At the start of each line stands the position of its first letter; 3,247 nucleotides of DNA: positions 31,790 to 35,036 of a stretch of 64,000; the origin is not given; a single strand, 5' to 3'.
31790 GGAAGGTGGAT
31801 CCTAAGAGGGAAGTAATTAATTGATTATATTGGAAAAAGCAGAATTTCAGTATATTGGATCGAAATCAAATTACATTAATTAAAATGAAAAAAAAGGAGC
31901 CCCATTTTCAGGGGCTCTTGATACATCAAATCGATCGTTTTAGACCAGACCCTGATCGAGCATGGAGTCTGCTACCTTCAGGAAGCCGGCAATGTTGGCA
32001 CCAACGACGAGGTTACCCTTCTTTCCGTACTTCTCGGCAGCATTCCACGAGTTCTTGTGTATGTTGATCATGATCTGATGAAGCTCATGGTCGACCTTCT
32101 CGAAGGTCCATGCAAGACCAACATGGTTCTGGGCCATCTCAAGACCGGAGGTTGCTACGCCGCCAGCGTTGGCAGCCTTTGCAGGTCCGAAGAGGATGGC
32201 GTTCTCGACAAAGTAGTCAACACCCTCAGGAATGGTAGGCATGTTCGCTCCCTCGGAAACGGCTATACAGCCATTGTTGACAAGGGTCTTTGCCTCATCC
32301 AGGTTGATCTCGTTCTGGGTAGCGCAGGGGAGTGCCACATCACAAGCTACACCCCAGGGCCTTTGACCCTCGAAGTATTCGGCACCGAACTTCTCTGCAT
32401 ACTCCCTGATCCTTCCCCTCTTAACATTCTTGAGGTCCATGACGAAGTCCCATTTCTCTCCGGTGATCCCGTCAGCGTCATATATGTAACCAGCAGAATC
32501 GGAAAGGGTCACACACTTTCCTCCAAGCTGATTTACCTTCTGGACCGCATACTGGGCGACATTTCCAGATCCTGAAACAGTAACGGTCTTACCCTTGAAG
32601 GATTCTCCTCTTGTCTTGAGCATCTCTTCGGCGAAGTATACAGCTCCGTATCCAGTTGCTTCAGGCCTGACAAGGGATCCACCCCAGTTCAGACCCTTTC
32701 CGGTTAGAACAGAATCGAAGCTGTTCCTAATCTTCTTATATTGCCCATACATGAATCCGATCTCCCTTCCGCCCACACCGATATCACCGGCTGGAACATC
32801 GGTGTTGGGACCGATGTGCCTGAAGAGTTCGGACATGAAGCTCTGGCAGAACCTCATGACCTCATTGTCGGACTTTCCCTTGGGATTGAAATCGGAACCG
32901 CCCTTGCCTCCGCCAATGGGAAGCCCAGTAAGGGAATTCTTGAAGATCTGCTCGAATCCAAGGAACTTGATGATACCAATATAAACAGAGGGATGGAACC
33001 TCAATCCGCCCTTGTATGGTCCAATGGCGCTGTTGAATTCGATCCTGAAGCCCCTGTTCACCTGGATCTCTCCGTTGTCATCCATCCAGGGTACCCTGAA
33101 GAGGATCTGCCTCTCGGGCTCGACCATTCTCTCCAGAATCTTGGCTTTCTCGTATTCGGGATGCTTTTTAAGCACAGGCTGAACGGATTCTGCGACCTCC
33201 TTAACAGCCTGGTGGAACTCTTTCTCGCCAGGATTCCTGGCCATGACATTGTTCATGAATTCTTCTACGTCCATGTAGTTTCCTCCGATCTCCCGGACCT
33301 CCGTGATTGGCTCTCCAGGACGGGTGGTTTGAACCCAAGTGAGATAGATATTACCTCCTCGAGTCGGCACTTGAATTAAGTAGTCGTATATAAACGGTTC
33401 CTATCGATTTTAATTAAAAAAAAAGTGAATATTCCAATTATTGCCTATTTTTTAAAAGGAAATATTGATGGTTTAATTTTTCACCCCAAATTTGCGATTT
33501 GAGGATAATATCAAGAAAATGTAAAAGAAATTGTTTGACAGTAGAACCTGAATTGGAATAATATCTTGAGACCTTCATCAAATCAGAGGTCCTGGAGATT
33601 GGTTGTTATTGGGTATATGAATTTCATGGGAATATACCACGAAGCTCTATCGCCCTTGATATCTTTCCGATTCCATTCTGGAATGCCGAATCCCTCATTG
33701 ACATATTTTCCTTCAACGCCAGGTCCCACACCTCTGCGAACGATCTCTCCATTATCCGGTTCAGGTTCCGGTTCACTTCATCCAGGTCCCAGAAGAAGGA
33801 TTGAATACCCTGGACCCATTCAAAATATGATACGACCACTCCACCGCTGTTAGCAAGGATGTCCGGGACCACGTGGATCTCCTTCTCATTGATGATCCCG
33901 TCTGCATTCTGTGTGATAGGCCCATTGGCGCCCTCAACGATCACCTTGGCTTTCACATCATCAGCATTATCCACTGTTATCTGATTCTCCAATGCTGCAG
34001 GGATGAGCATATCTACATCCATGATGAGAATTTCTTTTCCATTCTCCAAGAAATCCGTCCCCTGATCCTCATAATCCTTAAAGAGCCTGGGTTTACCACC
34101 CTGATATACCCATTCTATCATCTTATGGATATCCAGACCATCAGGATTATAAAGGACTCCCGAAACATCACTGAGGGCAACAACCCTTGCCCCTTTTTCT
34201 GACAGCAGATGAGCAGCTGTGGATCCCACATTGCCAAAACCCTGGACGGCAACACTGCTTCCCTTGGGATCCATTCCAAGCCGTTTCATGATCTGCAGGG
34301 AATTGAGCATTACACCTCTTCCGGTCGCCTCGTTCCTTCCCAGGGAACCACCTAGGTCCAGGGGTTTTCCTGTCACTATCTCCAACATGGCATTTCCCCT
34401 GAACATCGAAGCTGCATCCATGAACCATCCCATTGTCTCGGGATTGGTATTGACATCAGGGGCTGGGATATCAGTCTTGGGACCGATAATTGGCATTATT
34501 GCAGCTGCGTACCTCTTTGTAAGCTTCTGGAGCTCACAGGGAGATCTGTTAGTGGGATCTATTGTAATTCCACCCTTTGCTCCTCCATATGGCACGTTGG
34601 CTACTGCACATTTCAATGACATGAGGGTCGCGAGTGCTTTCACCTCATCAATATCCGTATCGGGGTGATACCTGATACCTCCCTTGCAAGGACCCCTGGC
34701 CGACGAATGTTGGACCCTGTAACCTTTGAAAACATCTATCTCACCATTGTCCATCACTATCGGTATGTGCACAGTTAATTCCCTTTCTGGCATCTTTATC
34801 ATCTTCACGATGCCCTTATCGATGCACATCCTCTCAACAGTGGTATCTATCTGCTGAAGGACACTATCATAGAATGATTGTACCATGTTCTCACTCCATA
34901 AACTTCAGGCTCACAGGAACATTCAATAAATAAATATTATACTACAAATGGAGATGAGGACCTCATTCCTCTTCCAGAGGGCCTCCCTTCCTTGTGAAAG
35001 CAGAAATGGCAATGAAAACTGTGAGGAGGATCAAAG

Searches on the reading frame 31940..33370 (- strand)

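Call 26: search_protein_families(library=pfam, proteins=[window:31940-33370:-], max_evalue=0.00001)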
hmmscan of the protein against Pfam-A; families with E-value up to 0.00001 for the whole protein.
window:31940-33370:- (476 aa): 2 families
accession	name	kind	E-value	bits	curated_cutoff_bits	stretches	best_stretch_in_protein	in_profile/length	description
PF00208.27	ELFV_dehydrog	-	1.7e-89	300.2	23.4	1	230-474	1-241/241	Glutamate/Leucine/Phenylalanine/Valine dehydrogenase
PF02812.23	ELFV_dehydrog_N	-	7.9e-51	171.6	25.3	1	85-213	1-129/129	Glu/Leu/Phe/Val dehydrogenase, dimerisation domain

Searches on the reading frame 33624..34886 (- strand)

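Call 26: search_protein_families(library=pfam, proteins=[window:33624-34886:-], max_evalue=0.00001)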
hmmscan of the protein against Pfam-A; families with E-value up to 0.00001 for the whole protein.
window:33624-34886:- (420 aa): 2 families
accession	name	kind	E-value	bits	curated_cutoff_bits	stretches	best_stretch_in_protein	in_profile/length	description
PF00208.27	ELFV_dehydrog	-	3e-77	260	23.4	1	179-417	1-241/241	Glutamate/Leucine/Phenylalanine/Valine dehydrogenase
PF02812.23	ELFV_dehydrog_N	-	7.4e-54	181.4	25.3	1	33-160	1-128/129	Glu/Leu/Phe/Val dehydrogenase, dimerisation domain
